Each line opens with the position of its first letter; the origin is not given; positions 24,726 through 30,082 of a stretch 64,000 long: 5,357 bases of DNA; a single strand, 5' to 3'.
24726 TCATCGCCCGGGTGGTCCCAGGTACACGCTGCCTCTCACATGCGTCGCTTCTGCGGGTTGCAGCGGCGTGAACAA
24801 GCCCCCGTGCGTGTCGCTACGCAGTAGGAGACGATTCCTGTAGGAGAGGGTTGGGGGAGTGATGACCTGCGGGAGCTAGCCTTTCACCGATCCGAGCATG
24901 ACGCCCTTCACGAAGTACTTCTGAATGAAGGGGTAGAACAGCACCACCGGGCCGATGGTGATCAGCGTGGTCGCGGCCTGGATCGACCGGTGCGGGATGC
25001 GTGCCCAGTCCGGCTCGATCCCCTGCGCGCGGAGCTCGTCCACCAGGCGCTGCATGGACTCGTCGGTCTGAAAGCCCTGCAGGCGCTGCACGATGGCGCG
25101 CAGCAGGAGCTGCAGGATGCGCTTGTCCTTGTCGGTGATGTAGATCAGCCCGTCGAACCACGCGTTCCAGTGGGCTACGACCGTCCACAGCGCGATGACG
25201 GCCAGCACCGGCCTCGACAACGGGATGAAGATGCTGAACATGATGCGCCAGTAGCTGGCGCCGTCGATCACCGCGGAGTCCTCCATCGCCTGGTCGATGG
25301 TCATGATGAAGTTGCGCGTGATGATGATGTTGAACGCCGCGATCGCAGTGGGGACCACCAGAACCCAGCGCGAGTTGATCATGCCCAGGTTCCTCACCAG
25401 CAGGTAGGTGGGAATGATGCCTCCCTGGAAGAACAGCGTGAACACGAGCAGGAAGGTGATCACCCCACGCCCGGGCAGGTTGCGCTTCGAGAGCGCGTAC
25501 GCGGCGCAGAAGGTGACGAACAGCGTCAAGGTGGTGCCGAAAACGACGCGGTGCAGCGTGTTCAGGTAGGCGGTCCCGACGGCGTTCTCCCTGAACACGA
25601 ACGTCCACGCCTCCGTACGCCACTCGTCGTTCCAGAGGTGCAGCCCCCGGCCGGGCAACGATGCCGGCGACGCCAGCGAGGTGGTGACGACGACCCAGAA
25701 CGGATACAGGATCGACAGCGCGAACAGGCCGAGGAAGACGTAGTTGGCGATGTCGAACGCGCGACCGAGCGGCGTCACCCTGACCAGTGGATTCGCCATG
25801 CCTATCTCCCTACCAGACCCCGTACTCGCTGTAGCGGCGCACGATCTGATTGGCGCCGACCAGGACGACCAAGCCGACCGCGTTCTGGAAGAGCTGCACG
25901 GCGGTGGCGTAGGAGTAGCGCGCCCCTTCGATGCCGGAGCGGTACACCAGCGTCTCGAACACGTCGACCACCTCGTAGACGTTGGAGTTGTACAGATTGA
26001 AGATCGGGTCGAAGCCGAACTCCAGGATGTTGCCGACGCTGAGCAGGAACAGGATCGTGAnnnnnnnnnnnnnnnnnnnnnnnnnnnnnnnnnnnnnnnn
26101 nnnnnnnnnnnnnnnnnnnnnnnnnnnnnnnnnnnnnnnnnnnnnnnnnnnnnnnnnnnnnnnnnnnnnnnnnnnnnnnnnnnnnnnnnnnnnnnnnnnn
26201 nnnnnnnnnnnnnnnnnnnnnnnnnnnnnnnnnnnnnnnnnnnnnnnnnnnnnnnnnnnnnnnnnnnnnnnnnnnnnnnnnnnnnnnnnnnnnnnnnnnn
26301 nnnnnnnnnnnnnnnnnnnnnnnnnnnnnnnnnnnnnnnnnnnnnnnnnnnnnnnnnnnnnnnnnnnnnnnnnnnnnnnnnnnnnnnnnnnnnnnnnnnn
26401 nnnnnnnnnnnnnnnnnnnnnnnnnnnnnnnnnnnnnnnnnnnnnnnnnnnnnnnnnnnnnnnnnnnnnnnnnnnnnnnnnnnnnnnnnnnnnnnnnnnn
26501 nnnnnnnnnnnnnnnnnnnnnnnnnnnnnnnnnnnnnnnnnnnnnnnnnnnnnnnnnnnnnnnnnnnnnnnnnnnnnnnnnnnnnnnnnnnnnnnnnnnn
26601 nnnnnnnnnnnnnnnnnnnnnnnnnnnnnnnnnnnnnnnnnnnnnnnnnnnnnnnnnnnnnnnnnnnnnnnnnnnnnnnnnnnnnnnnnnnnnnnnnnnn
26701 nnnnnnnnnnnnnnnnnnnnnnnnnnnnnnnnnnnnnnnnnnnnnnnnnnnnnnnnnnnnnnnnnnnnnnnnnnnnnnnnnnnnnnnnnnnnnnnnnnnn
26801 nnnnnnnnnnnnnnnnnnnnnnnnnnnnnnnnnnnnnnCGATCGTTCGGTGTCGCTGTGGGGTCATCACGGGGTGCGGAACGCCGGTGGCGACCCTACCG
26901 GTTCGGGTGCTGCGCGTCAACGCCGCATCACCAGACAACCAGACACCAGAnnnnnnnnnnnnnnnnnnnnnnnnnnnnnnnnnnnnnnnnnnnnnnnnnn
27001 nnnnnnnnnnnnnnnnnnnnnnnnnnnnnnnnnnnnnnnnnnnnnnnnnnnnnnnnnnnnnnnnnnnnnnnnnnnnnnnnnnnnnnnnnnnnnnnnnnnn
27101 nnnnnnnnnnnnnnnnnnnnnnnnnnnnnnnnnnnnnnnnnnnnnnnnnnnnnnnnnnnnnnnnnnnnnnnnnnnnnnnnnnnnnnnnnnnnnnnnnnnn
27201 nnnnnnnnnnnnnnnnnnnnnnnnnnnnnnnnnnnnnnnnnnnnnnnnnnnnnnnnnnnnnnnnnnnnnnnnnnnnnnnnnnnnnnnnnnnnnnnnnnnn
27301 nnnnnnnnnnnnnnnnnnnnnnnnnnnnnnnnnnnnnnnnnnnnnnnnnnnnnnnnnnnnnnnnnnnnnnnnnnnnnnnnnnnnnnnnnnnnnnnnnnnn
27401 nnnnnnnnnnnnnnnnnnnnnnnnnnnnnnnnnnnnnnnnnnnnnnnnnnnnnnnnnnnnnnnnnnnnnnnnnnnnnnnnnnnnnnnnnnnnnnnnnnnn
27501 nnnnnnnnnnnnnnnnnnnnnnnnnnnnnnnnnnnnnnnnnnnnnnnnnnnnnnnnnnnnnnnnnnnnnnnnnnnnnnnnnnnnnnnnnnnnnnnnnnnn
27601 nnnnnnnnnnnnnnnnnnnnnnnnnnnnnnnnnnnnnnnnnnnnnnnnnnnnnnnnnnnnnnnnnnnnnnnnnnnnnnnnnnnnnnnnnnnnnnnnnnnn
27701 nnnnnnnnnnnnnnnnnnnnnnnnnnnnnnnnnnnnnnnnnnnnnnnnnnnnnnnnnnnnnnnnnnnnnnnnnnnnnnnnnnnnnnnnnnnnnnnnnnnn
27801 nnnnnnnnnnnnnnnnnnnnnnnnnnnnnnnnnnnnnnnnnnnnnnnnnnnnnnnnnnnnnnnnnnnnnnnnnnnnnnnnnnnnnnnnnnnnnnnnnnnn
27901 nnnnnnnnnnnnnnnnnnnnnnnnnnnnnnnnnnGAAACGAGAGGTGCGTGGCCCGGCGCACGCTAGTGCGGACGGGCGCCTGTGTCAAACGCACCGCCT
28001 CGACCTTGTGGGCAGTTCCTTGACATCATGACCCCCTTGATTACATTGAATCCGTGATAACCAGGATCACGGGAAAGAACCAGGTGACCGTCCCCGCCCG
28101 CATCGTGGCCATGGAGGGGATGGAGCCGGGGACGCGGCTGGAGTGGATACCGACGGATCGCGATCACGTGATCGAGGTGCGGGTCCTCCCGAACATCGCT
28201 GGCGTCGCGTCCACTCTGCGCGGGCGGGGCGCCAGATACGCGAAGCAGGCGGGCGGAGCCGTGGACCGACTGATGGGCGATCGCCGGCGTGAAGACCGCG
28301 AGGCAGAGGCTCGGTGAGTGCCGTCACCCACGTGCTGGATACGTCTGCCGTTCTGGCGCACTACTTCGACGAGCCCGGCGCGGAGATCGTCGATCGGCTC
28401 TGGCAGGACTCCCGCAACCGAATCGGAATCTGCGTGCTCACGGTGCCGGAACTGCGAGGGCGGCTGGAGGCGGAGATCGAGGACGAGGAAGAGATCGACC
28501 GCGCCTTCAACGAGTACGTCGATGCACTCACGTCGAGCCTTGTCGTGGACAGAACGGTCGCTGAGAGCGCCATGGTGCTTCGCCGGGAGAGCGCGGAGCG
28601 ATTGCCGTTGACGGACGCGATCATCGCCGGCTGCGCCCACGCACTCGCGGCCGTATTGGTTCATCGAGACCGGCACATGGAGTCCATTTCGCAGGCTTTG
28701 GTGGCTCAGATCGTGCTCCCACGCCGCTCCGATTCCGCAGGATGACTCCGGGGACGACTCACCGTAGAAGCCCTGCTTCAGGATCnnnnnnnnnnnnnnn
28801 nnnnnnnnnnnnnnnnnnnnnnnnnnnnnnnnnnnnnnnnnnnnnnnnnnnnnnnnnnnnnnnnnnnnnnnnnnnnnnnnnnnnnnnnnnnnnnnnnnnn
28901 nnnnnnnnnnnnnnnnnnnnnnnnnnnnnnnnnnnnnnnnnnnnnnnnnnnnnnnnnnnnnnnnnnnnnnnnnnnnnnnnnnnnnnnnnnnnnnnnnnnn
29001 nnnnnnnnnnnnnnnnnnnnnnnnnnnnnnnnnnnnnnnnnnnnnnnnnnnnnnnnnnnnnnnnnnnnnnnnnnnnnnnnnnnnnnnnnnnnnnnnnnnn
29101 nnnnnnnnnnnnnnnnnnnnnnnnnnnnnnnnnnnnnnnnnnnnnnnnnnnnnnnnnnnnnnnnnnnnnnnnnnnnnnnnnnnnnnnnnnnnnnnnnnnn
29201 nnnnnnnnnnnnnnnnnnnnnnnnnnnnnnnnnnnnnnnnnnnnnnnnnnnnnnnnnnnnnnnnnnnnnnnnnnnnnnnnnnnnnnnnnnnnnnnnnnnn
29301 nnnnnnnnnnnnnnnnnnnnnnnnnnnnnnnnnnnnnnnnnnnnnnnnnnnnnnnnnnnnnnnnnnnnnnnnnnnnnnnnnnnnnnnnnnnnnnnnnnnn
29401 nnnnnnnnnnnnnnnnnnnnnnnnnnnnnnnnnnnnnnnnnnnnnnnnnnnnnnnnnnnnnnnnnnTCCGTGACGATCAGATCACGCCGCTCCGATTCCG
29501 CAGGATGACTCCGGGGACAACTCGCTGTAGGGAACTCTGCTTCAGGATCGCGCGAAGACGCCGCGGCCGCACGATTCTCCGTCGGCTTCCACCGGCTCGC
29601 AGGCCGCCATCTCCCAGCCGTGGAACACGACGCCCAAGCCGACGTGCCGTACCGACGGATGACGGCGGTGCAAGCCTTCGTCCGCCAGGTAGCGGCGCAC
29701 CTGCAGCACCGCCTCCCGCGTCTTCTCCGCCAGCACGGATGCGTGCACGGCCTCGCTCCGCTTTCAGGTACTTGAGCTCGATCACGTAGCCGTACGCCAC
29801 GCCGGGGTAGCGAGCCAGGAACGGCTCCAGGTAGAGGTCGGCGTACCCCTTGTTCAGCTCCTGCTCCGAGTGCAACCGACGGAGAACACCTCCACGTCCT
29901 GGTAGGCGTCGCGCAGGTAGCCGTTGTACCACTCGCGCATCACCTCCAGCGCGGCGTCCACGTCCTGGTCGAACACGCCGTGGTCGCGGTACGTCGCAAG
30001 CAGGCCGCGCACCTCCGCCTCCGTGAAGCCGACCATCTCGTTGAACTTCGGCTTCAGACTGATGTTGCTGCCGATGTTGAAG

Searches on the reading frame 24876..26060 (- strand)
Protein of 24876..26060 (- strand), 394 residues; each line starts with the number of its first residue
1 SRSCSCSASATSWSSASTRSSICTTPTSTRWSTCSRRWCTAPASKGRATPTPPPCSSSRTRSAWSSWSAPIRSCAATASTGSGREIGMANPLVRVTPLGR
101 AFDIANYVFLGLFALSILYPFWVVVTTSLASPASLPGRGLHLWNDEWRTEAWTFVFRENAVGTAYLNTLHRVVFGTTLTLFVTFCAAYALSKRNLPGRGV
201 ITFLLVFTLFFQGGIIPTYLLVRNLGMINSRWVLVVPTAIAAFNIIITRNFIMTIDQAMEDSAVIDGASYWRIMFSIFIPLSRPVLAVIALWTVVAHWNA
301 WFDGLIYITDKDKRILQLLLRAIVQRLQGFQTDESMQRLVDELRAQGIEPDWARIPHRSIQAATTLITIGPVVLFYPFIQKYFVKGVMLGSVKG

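Call 65: search_protein_families(library=pfam, proteins=[window:24876-26060:-], max_evalue=0.0001)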
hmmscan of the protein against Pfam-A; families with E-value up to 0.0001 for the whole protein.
window:24876-26060:- (394 aa): 1 family
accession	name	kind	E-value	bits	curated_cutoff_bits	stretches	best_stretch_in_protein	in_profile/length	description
PF00528.27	BPD_transp_1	-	6e-07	29.8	26.4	1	203-387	37-182/184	Binding-protein-dependent transport system inner membrane component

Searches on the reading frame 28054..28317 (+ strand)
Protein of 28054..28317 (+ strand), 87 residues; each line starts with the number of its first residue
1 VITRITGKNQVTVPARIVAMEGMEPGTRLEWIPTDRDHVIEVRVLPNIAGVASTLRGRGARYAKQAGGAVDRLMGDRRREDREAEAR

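Call 19: search_protein_families(library=pfam, proteins=[window:28054-28317:+], max_evalue=0.01)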
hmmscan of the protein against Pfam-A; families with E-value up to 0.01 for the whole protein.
window:28054-28317:+ (87 aa): 1 family
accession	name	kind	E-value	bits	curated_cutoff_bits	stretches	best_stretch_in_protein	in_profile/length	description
PF04014.23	MazE_antitoxin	-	0.0003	21.1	24.7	1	2-40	1-38/48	Antidote-toxin recognition MazE, bacterial antitoxin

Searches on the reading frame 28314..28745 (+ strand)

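Call 19: search_protein_families(library=pfam, proteins=[window:28314-28745:+], max_evalue=0.01)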
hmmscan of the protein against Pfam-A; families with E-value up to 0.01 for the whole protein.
window:28314-28745:+ (143 aa): 1 family
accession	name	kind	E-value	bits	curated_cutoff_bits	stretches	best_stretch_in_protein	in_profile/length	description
PF01850.27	PIN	-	6.2e-13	49.8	23.6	1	7-125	2-117/120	PIN domain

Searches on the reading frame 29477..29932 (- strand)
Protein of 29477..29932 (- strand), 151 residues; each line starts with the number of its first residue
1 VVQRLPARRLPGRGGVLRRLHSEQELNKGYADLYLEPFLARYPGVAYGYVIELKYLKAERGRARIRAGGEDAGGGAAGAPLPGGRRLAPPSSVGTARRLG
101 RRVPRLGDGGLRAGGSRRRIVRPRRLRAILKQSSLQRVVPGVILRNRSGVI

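Call 19: search_protein_families(library=pfam, proteins=[window:29477-29932:-], max_evalue=0.01)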
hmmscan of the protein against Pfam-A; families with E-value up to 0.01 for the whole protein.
window:29477-29932:- (151 aa): 1 family
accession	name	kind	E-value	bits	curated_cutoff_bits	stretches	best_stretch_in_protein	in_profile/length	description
PF08011.17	PDDEXK_9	-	1.9e-06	28.2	25.5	1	21-60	23-59/105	PD-(D/E)XK nuclease superfamily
